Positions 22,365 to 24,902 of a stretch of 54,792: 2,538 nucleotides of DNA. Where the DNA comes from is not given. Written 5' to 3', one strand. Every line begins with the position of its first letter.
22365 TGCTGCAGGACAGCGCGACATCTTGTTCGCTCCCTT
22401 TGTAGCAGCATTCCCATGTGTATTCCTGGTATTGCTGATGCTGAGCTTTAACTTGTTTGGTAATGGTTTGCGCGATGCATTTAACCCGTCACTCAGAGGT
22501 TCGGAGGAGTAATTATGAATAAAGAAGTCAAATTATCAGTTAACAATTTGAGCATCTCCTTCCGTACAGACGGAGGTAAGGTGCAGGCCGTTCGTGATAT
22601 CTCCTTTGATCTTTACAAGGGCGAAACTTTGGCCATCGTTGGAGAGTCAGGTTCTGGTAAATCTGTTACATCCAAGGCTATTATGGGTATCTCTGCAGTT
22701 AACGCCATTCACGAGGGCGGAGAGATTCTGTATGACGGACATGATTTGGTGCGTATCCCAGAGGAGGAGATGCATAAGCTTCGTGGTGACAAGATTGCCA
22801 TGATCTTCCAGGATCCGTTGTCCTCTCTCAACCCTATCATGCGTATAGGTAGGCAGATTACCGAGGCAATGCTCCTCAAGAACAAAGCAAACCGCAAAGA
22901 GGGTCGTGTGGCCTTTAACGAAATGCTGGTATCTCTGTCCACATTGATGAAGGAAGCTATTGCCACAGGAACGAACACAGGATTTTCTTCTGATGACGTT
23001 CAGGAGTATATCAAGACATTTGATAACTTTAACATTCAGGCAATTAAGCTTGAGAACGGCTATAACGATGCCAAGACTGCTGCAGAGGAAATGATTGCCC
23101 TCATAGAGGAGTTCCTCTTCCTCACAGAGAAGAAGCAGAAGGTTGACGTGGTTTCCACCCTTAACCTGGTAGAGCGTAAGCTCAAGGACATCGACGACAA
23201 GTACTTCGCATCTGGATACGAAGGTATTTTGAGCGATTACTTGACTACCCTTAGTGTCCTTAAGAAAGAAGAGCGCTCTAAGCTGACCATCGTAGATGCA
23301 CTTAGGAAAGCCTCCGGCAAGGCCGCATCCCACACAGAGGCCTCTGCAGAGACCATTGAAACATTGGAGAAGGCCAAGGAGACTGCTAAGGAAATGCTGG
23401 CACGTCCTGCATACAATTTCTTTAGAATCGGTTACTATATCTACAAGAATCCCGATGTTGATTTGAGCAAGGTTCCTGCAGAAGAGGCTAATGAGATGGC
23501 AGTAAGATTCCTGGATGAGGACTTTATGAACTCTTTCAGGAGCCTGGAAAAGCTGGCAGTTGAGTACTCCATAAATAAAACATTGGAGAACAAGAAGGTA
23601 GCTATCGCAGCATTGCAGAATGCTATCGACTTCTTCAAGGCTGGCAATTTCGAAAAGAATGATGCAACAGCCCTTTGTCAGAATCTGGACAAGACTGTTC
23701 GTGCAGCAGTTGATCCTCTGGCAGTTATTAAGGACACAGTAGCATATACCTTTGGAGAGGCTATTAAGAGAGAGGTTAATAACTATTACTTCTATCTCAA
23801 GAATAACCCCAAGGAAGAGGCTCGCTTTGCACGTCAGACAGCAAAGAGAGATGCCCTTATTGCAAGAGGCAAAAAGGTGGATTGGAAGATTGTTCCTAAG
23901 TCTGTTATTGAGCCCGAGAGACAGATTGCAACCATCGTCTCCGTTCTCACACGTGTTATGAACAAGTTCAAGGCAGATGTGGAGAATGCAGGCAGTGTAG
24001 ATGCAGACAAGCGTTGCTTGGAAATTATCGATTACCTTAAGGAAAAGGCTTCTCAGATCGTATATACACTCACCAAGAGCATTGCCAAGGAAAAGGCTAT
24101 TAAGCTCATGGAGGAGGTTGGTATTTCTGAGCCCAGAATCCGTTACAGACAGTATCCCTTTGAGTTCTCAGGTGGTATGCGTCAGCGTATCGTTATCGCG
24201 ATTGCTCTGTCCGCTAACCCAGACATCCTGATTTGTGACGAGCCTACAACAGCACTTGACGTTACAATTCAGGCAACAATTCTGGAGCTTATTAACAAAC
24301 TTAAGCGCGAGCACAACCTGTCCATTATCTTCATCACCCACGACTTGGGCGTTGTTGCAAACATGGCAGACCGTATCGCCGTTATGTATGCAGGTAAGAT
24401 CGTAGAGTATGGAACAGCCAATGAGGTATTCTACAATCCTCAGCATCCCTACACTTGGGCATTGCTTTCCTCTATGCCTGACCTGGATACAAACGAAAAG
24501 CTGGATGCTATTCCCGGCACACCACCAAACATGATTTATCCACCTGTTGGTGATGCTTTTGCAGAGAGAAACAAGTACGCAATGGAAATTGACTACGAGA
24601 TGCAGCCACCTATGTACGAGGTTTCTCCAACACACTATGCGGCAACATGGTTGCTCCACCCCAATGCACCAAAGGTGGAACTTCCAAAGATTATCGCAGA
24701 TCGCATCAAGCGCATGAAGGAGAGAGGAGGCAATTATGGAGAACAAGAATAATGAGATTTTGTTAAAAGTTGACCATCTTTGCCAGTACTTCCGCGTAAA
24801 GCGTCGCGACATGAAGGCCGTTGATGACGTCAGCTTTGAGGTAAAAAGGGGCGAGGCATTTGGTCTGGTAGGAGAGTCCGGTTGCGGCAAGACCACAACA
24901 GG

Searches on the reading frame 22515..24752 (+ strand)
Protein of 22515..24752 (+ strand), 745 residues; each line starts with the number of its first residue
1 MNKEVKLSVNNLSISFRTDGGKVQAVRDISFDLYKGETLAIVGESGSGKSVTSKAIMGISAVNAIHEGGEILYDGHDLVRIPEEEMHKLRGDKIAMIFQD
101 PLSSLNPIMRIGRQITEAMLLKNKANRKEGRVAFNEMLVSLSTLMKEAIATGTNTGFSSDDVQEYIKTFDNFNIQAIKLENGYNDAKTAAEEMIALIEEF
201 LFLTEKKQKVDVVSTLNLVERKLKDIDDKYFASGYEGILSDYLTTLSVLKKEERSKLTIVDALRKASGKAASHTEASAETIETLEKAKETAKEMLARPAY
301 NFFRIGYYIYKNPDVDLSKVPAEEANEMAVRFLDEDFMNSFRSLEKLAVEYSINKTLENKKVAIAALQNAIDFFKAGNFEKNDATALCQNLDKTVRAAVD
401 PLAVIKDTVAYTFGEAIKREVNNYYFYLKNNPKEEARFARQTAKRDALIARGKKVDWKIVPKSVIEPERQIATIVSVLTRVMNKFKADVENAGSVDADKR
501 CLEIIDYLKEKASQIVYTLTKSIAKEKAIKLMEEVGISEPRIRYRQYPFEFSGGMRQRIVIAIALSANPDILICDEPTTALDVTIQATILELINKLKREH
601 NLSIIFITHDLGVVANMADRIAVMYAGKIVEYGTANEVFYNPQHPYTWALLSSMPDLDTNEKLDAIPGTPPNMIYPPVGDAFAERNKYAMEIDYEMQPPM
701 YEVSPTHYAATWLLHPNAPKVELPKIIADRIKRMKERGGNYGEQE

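Call 72: search_protein_families(library=pfam, proteins=[window:22515-24752:+], max_evalue=0.00001)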
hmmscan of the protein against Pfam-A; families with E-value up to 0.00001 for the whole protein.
window:22515-24752:+ (745 aa): 3 families
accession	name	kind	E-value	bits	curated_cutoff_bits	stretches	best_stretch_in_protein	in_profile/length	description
PF00005.33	ABC_tran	-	6.4e-28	98.5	25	2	27-141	2-94/137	ABC transporter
PF08352.17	oligo_HPY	-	1.3e-13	51.6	27.1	1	630-691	1-63/65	Oligopeptide/dipeptide transporter, C-terminal region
PF13304.12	AAA_21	-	6.7e-09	36.7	27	1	534-614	221-303/304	AAA domain, putative AbiEii toxin, Type IV TA system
